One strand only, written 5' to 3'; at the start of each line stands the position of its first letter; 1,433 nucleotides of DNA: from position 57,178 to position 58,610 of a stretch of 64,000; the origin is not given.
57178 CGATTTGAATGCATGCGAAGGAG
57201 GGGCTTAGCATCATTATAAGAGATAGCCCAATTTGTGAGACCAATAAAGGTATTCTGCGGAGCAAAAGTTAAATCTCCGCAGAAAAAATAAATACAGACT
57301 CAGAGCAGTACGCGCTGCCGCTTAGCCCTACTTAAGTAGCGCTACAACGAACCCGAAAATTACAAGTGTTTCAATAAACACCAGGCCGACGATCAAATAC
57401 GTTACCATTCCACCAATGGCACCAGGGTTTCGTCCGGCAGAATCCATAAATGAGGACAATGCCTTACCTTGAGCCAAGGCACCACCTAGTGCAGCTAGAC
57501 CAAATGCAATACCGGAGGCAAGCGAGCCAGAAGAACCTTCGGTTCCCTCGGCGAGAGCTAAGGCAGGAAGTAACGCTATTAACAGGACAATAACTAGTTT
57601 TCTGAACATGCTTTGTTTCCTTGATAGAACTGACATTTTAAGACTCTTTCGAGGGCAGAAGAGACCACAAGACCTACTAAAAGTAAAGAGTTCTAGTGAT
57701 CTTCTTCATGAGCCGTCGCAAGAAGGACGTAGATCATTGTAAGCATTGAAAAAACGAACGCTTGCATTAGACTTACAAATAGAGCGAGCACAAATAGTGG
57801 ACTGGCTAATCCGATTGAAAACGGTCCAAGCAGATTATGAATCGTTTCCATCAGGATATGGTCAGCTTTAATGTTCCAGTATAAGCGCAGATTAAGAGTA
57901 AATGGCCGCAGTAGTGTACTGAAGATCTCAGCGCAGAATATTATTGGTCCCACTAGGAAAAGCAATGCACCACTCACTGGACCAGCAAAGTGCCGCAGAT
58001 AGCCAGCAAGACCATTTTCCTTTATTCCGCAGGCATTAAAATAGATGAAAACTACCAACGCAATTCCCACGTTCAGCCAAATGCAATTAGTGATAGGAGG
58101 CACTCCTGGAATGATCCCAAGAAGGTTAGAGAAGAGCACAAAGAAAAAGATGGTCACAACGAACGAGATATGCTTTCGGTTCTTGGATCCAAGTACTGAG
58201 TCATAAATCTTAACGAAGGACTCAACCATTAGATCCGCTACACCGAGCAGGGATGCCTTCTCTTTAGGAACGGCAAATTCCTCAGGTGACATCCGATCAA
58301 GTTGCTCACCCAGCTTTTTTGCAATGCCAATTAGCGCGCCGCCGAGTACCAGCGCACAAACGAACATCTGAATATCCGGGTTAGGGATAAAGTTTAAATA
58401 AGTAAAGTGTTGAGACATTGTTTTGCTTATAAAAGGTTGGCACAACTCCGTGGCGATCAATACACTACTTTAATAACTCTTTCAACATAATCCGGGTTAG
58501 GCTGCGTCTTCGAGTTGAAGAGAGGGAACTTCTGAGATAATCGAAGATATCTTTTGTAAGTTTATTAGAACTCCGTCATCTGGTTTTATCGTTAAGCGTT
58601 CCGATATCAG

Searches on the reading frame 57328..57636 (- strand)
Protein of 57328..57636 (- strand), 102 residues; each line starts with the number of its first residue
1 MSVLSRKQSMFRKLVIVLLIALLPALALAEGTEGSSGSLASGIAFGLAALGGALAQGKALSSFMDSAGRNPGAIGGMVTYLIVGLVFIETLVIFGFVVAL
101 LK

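Call 5: search_protein_families(library=pfam, proteins=[window:57328-57636:-], max_evalue=0.01)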
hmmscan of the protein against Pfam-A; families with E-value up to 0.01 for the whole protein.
window:57328-57636:- (102 aa): 1 family
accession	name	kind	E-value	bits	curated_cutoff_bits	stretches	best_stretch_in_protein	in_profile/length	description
PF00137.26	ATP-synt_C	-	3.7e-14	53.2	24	1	39-101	1-59/60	ATP synthase subunit C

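Call 6: search_protein_families(library=ncbifam, proteins=[window:57328-57636:-], max_evalue=0.01)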
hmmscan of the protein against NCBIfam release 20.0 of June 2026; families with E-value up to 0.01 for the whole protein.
window:57328-57636:- (102 aa): 14 families
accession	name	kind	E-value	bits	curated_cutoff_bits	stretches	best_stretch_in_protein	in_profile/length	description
NF009998.0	PRK13468.1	equivalog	4.9e-12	46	116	1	39-101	13-75/88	F0F1 ATP synthase subunit C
NF005608.0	PRK07354.1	equivalog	1.2e-10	41.8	128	1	36-101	8-73/81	F0F1 ATP synthase subunit C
NF006295.0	PRK08482.1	equivalog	2.3e-09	37.7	135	1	16-101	4-96/105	F0F1 ATP synthase subunit C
NF005733.0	PRK07558.1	equivalog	1.1e-08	35.1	85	1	43-101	9-70/75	F0F1 ATP synthase subunit C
NF005363.0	PRK06876.1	equivalog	1.7e-08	34.2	71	1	36-101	7-72/80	F0F1 ATP synthase subunit C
TIGR03322.1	alt_F1F0_F0_C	exception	1.8e-08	34.9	130.85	1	39-100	12-73/86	alternate F1F0 ATPase, F0 subunit C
TIGR01260.1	ATP_synt_c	equivalog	1.6e-05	24.8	43.95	1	48-101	1-54/58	ATP synthase F0 subunit C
NF009996.0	PRK13466.1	equivalog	1.7e-05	24.9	110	1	42-92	5-55/66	F0F1 ATP synthase subunit C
NF009997.0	PRK13467.1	equivalog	3.2e-05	23.8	98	1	43-98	6-61/66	F0F1 ATP synthase subunit C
NF005900.0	PRK07874.1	equivalog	0.00012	22.3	114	1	30-100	9-78/80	ATP synthase F0 subunit C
NF009999.0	PRK13471.1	equivalog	0.00031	20.9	124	1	30-101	9-80/85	F0F1 ATP synthase subunit C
NF007200.0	PRK09621.1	equivalog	0.0012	18.9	108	1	17-101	59-139/141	ATP synthase subunit C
NF005521.0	PRK07159.1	equivalog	0.0024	17.9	122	1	36-101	28-96/101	F0F1 ATP synthase subunit C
NF004888.0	PRK06251.1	equivalog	0.0055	16.9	101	1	7-101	3-96/102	V-type ATP synthase subunit K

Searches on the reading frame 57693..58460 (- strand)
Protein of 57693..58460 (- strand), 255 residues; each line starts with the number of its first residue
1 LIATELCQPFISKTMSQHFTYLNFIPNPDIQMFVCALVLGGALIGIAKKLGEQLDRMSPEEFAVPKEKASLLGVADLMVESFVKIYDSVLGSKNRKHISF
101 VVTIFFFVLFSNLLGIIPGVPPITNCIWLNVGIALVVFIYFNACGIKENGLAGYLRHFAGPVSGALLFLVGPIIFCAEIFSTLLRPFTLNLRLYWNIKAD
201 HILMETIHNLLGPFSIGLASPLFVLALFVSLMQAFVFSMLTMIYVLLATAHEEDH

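Call 5: search_protein_families(library=pfam, proteins=[window:57693-58460:-], max_evalue=0.01)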
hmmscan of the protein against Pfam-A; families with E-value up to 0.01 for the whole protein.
window:57693-58460:- (255 aa): 1 family
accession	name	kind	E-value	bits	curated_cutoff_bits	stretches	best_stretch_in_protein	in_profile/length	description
PF00119.25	ATP-synt_A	-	3.4e-37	128.8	33.9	1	70-245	30-216/217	ATP synthase A chain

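Call 6: search_protein_families(library=ncbifam, proteins=[window:57693-58460:-], max_evalue=0.01)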
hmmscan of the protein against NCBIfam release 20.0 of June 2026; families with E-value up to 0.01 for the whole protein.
window:57693-58460:- (255 aa): 14 families
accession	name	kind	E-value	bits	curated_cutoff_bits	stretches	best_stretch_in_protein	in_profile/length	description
NF004481.0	PRK05815.2-3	equivalog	3.1e-36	125.1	227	1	70-254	51-223/225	F0F1 ATP synthase subunit A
TIGR01131.1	ATP_synt_6_or_A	equivalog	6.7e-30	104.7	102.6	1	74-245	46-223/227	F0F1 ATP synthase subunit A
NF009953.0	PRK13419.1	equivalog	1.8e-26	93.2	460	1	73-254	148-335/346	F0F1 ATP synthase subunit A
NF004482.0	PRK05815.2-4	equivalog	6.4e-26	91.6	225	1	74-246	64-245/252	F0F1 ATP synthase subunit A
NF009955.0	PRK13421.1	equivalog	3.8e-21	75.6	302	1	73-252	53-220/231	F0F1 ATP synthase subunit A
NF004486.0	PRK05815.3-4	equivalog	1.4e-20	74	272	1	74-246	60-220/224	F0F1 ATP synthase subunit A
TIGR03306.1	altF1_A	exception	1.1e-19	70.9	302.1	1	77-249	56-216/217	alternate F1F0 ATPase, F0 subunit A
NF009954.0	PRK13420.1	equivalog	7e-19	68.5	272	1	78-247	58-215/229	F0F1 ATP synthase subunit A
NF004484.0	PRK05815.3-2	equivalog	4.4e-17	62.6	234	1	74-248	54-223/226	F0F1 ATP synthase subunit A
NF004479.0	PRK05815.1-4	equivalog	2.6e-14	53.1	268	1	82-245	59-230/238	F0F1 ATP synthase subunit A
NF004485.0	PRK05815.3-3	equivalog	3.8e-13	49.4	249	1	65-253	52-256/281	F0F1 ATP synthase subunit A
NF004477.0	PRK05815.1-1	equivalog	6e-10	39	280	1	128-250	145-266/268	F0F1 ATP synthase subunit A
NF004487.0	PRK05815.3-5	equivalog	2.2e-08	33.7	224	1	77-252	62-240/269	F0F1 ATP synthase subunit A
NF009952.0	PRK13417.1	equivalog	3.1e-08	33.4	531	2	84-121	144-181/352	F0F1 ATP synthase subunit A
